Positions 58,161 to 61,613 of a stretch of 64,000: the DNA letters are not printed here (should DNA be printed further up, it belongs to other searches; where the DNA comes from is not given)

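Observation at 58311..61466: Cyanophycin synthetase with an in-frame C-terminal SET/post-SET methyltransferase domain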

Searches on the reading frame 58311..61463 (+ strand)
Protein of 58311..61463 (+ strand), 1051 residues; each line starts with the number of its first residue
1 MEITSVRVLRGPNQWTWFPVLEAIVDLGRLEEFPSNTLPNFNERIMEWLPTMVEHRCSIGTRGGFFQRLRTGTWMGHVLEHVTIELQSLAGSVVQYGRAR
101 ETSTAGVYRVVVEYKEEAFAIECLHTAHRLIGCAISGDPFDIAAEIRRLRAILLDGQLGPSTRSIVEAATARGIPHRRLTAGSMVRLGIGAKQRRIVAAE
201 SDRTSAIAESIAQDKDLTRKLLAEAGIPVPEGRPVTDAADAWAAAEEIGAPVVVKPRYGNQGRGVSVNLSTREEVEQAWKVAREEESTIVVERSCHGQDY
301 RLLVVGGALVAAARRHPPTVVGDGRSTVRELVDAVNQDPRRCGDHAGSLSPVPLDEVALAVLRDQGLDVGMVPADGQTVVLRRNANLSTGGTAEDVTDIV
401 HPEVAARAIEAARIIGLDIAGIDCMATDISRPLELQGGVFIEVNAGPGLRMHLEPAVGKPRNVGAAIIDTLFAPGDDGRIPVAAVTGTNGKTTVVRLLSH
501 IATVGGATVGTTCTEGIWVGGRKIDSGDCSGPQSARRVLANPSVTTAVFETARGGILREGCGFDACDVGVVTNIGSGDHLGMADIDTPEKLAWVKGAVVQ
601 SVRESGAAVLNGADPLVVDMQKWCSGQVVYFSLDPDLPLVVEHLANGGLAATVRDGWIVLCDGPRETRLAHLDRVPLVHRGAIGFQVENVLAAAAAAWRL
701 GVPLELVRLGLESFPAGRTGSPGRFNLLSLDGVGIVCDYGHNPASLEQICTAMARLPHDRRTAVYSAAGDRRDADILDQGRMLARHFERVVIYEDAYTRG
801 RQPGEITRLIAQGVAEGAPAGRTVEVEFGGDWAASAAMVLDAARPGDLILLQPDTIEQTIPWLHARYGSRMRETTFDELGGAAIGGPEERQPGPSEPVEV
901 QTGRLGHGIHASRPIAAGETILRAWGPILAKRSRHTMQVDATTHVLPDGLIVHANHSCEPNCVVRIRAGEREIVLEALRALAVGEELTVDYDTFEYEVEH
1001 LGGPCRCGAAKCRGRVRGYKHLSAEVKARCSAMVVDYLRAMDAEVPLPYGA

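Call 3: search_protein_families(library=pfam, proteins=[window:58311-61463:+], max_evalue=0.01)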
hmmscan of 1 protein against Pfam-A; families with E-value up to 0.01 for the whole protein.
window:58311-61463:+ (1051 aa): 13 families
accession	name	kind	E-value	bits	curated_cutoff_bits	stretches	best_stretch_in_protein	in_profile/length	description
PF18921.5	Cyanophycin_syn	-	6.4e-39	132.9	27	1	25-132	4-111/115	Cyanophycin synthase-like N-terminal domain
PF08443.16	RimK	-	2.4e-15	57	21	2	212-316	1-106/188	RimK-like ATP-grasp domain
PF08245.18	Mur_ligase_M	-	3.2e-15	57.1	24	1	485-696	1-199/200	Mur ligase middle domain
PF02875.26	Mur_ligase_C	-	1.5e-13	52.1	28.4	1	723-852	1-124/127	Mur ligase, glutamate ligase domain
PF00856.33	SET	-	1.6e-10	41.7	22.4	1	906-991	1-104/105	SET domain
PF02786.22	CPSase_L_D2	-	1.3e-08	35.1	19.8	1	214-295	1-89/211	Carbamoyl-phosphate synthase L chain, ATP binding domain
PF13549.11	ATP-grasp_5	-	9.5e-08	32.1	27.6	1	217-281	14-83/221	ATP-grasp domain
PF02222.28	ATP-grasp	-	1.3e-07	31.9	27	1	221-293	2-74/179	ATP-grasp domain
PF01071.24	GARS_A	-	4.9e-05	23.7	27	1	214-304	2-98/194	Phosphoribosylglycinamide synthetase, ATP-grasp (A) domain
PF07478.18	Dala_Dala_lig_C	-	0.00033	20.7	24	1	221-306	1-92/204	D-ala D-ala ligase C-terminus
PF14397.11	ATPgrasp_ST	-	0.0027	17.4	31.4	0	212-285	19-96/278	Sugar-transfer associated ATP-grasp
PF08442.15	ATP-grasp_2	-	0.004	17.2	29.5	1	219-284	8-74/202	ATP-grasp domain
PF02655.19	ATP-grasp_3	-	0.0088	16.6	23.2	0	212-278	1-60/160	ATP-grasp domain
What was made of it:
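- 59751..60908 (+): M domain (Mur-ligase-like, residues 481-866), which attaches Arg to the Asp side chain; P-loop GTNGKTT at 59769-59789. Mur_ligase_M and Mur_ligase_C (call 3).
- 61002..61370 (+): SET plus post-SET domain (residues 898-1020): GxG 906-908, RHTMQV 934-939, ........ 955-962, ELTVDY 986-991, CxCGxxxC 1005-1012. PF00856 (call 3).
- On Cyanophycin synthetase 1 (CphA1): Pfam domains (call 3).
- On SET-domain methyltransferase (class V, PF00856): 41.7 bits against 22.4, residues 906-991 (call 3).
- Checked: Pfam finds Cyanophycin_syn N (25-132), ATP-grasp (212-316), Mur_ligase_M (485-696), Mur_ligase_C (723-852) and SET PF00856 (906-991, 41.7 bits against a gathering score of 22.4) (call 3).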

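Call 4: search_protein_families(library=ncbifam, proteins=[window:58311-61463:+], max_evalue=0.01)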
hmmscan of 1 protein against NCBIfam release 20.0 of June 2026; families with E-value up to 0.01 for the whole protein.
window:58311-61463:+ (1051 aa): 67 families (the best 25 are shown)
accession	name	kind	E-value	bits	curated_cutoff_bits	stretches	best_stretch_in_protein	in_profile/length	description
NF010623.0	PRK14016.1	subfamily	0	1185.9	877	1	1-866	1-863/871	cyanophycin synthetase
TIGR02068.2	cya_phycin_syn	equivalog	0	1057.1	850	1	2-862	1-857/862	cyanophycin synthetase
TIGR03103.1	trio_acet_GNAT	equivalog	1.6e-66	225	569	1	157-472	239-541/547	N-acetylglutaminylglutamine synthetase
NF002688.0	PRK02471.1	equivalog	1.3e-58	199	425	1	161-473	434-753/756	bifunctional glutamate--cysteine ligase GshA/glutathione synthetase GshB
TIGR01435.1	glu_cys_lig_rel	equivalog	3e-38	131.5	656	1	208-472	463-719/719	bifunctional glutamate--cysteine ligase/glutathione synthetase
TIGR01085.1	murE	subfamily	2.4e-23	82.8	257.3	1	479-851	84-443/472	UDP-N-acetylmuramyl-tripeptide synthetase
NF001124.0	PRK00139.1-2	equivalog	3.4e-23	82.2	476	1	459-850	91-463/500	UDP-N-acetylmuramoyl-L-alanyl-D-glutamate--2,6-diaminopimelate ligase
NF008896.0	PRK11929.1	equivalog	3e-22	78.3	1023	1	479-851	111-470/965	bifunctional UDP-N-acetylmuramoyl-L-alanyl-D-glutamate--2,6-diaminopimelate ligase MurE/UDP-N-acetylmuramoyl-tripeptide--D-alanyl-D-alanine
NF001126.0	PRK00139.1-4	equivalog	7.5e-22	77.5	373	1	470-850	94-453/486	UDP-N-acetylmuramoyl-L-alanyl-D-glutamate--2,6-diaminopimelate ligase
TIGR00768.1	rimK_fam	subfamily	2.4e-20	73.1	143.4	2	211-315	84-193/276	RimK family alpha-L-glutamate ligase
NF053645.1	pMurC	equivalog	6.5e-19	68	560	2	481-635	103-247/492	pseudomurein biosynthesis peptide ligase pMurC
NF010628.0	PRK14022.1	equivalog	5e-15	55.2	536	1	479-816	110-424/483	UDP-N-acetylmuramoyl-L-alanyl-D-glutamate--L-lysine ligase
TIGR02144.1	LysX_arch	equivalog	8.1e-14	51.4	275.6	1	211-315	84-193/281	lysine biosynthesis protein LysX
TIGR01143.1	murF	subfamily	1.8e-13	50.3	288.6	1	567-764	151-330/418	UDP-N-acetylmuramoyl-tripeptide--D-alanyl-D-alanine ligase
NF001123.0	PRK00139.1-1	equivalog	2.5e-13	49.6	586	1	479-852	106-462/493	UDP-N-acetylmuramoyl-L-alanyl-D-glutamate--2,6-diaminopimelate ligase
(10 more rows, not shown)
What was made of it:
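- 58791..59750 (+): G domain (ATP-grasp, residues 161-480), which extends the poly-Asp backbone. Calls 3 and 4.
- On Cyanophycin synthetase 1 (CphA1): Both cover residues 1-866 (call 4).
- Closest known: Cyanophycin synthetase 1. Same: NCBIfam equivalog cutoffs are exceeded (call 4).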
